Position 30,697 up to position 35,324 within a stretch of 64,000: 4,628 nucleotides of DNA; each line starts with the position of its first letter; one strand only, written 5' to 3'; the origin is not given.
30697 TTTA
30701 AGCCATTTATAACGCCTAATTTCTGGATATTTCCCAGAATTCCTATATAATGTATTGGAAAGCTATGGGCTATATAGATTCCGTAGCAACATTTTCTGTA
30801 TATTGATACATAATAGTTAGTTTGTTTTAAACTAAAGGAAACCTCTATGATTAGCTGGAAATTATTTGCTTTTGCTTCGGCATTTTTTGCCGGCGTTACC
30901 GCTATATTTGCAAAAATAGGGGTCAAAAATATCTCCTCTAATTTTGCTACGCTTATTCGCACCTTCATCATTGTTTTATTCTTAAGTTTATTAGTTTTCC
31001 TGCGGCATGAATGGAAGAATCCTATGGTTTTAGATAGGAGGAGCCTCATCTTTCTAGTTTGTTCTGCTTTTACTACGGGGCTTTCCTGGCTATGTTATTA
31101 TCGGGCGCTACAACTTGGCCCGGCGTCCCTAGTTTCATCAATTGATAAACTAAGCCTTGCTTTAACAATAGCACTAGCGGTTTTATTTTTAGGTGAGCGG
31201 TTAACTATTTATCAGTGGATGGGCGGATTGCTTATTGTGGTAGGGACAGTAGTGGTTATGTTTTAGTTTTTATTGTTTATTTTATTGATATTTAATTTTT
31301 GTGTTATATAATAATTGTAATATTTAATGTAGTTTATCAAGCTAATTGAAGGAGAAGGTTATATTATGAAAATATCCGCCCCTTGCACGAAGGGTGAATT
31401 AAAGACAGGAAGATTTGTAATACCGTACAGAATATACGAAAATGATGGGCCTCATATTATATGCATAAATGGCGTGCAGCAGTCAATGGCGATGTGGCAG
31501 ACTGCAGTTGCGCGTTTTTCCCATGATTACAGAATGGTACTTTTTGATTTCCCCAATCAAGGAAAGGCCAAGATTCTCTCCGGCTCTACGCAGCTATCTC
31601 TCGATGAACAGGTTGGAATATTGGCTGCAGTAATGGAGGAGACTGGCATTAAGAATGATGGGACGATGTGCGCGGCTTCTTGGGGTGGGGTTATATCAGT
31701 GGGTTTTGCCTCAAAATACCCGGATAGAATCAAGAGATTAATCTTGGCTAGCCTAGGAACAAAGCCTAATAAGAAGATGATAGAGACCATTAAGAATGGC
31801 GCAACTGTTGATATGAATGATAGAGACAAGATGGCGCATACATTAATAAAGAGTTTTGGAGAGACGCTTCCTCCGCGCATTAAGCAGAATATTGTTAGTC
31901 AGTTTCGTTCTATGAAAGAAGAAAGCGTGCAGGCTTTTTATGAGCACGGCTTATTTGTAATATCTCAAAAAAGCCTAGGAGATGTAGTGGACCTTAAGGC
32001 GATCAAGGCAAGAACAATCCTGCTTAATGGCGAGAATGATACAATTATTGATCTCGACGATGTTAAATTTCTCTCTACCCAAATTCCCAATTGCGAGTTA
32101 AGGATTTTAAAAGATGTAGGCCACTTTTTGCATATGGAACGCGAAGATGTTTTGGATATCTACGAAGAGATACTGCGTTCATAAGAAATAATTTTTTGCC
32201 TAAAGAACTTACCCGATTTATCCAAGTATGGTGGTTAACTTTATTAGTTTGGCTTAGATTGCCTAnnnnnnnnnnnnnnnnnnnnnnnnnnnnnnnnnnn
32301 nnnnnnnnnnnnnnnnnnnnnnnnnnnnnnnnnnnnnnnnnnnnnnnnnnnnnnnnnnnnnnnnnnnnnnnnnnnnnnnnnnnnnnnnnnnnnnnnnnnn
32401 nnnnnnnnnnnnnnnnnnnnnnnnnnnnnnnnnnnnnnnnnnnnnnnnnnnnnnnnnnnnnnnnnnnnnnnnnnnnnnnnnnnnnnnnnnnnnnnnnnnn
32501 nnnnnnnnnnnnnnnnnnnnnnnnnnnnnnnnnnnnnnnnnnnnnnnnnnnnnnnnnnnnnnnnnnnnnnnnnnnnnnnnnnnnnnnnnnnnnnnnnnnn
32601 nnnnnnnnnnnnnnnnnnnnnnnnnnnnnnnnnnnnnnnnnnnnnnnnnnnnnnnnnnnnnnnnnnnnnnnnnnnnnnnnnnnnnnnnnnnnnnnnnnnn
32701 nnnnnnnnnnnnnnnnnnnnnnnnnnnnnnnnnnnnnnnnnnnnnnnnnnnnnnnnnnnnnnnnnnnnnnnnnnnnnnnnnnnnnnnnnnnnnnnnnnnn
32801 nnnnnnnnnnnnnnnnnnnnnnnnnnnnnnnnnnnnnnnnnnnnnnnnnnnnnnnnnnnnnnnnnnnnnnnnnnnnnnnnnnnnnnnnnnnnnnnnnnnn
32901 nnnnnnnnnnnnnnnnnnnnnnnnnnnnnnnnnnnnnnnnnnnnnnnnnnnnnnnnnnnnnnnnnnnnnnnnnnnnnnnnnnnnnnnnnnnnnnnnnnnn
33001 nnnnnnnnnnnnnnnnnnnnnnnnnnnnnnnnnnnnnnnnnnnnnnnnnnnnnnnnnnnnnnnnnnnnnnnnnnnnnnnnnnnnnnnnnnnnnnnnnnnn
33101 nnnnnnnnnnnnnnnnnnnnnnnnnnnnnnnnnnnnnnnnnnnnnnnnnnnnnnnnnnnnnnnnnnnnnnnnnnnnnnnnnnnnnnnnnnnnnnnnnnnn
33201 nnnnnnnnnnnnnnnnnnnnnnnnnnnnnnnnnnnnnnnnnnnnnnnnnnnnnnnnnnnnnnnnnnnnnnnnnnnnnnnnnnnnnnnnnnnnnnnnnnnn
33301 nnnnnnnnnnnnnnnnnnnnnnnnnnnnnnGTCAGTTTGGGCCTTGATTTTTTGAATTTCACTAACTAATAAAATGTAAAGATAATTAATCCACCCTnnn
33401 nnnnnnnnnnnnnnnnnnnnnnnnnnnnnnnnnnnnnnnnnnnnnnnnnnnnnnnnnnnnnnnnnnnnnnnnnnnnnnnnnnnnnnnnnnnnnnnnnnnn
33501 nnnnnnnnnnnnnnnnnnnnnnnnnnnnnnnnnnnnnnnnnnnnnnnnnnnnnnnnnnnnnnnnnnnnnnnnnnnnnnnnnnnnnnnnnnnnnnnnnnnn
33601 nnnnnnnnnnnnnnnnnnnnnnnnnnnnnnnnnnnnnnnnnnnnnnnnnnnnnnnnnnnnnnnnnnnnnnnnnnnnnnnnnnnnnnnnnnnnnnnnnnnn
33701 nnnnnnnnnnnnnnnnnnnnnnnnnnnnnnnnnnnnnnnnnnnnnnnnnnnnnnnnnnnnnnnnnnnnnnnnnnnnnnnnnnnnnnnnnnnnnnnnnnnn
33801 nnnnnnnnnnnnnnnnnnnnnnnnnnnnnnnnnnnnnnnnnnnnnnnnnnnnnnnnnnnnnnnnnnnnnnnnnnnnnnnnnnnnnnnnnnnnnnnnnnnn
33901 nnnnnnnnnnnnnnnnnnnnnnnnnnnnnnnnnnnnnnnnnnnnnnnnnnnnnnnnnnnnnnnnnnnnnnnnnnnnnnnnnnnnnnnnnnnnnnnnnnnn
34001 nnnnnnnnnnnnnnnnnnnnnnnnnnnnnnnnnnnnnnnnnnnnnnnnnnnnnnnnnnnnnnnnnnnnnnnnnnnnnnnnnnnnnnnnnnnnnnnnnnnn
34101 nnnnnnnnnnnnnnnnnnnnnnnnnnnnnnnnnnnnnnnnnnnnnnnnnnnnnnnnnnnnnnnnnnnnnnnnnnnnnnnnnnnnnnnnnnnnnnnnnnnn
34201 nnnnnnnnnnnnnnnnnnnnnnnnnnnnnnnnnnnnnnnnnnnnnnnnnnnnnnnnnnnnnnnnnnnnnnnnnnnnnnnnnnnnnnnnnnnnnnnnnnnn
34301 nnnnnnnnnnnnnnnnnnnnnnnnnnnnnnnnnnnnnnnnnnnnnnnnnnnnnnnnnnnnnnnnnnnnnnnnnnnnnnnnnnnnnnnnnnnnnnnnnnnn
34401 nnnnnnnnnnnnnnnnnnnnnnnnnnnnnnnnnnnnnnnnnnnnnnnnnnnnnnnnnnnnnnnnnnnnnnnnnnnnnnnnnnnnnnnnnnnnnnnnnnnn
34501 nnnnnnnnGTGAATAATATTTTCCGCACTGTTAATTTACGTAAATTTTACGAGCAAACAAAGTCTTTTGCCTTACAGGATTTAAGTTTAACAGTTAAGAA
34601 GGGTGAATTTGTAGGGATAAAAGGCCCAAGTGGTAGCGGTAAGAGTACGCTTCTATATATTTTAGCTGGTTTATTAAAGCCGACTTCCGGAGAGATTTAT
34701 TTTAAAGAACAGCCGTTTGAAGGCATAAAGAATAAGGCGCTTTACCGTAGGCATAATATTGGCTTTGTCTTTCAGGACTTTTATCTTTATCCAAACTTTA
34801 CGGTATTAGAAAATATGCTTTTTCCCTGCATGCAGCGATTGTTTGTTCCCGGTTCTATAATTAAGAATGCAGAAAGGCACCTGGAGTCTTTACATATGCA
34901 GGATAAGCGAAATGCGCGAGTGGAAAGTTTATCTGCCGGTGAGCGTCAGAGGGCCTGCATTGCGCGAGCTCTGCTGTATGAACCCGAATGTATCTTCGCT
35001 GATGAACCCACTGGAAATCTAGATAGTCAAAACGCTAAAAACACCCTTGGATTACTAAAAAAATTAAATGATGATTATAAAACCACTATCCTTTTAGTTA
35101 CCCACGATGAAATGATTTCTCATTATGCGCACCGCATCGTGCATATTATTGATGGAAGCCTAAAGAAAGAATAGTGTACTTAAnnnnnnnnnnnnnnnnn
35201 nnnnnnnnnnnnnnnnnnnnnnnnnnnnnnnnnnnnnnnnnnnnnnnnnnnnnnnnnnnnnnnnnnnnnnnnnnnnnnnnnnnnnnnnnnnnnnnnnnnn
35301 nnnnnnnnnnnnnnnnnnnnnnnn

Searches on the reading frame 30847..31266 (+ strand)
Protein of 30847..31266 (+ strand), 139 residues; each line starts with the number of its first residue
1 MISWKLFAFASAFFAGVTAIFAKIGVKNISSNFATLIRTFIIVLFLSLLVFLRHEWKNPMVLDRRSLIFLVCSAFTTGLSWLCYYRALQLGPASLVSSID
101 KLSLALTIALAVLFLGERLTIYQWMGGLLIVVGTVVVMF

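Call 67: search_protein_families(library=pfam, proteins=[window:30847-31266:+], max_evalue=0.001)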
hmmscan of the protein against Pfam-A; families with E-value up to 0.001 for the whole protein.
window:30847-31266:+ (139 aa): 2 families
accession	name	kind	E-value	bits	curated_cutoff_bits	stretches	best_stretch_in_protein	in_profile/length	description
PF00892.27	EamA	-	1.7e-26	93.6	28.2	1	4-138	3-134/135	EamA-like transporter family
PF05653.20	Mg_trans_NIPA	-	5.9e-05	22.8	26.2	1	77-138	59-120/295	Magnesium transporter NIPA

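Call 69: search_protein_families(library=ncbifam, proteins=[window:30847-31266:+], max_evalue=0.001)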
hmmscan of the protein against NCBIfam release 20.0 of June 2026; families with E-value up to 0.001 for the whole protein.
window:30847-31266:+ (139 aa): 4 families
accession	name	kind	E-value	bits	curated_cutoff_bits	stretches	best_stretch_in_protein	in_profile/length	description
TIGR00950.1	2A78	equivalog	1.2e-06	28.2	230.2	1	2-134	123-263/264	carboxylate/amino acid/amine transporter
TIGR03340.1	phn_DUF6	hypoth_equivalog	1.8e-06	27.8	288.15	1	7-136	148-280/281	phosphonate utilization associated putative membrane protein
NF008676.0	PRK11689.1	equivalog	5.1e-06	25.8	194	1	9-137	160-287/297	aromatic amino acid DMT transporter YddG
NF011959.0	PRK15430.1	equivalog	0.00039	19.7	540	1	6-138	11-144/296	EamA family transporter RarD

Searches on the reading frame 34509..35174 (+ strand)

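Call 6: search_protein_families(library=pfam, proteins=[window:34509-35174:+], max_evalue=0.01)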
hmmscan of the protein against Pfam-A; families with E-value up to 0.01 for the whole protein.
window:34509-35174:+ (221 aa): 8 families
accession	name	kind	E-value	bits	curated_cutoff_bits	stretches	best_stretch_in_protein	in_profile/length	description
PF00005.33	ABC_tran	-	2.5e-34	119.3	25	1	22-168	1-136/137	ABC transporter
PF13304.12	AAA_21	-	1.1e-06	29.4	27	1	34-61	1-34/304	AAA domain, putative AbiEii toxin, Type IV TA system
PF02463.25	SMC_N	-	2.1e-06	27.7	40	0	135-214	131-212/220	RecF/RecN/SMC N terminal domain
PF25199.1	nSTAND_NTPase5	-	0.00049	20.4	34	1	27-74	36-84/145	Novel STAND NTPase 5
PF13555.12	AAA_29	-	0.00058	20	27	1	32-60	23-50/61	P-loop containing region of AAA domain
PF00437.27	T2SSE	-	0.00075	18.7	24.9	1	36-71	146-181/370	Type II/IV secretion system protein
PF20703.3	nSTAND1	-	0.0021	18.2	27.1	1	22-58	23-57/379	Novel STAND NTPase 1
PF20720.3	nSTAND3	-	0.0082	16.3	27.2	0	26-54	11-39/155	Novel STAND NTPase 3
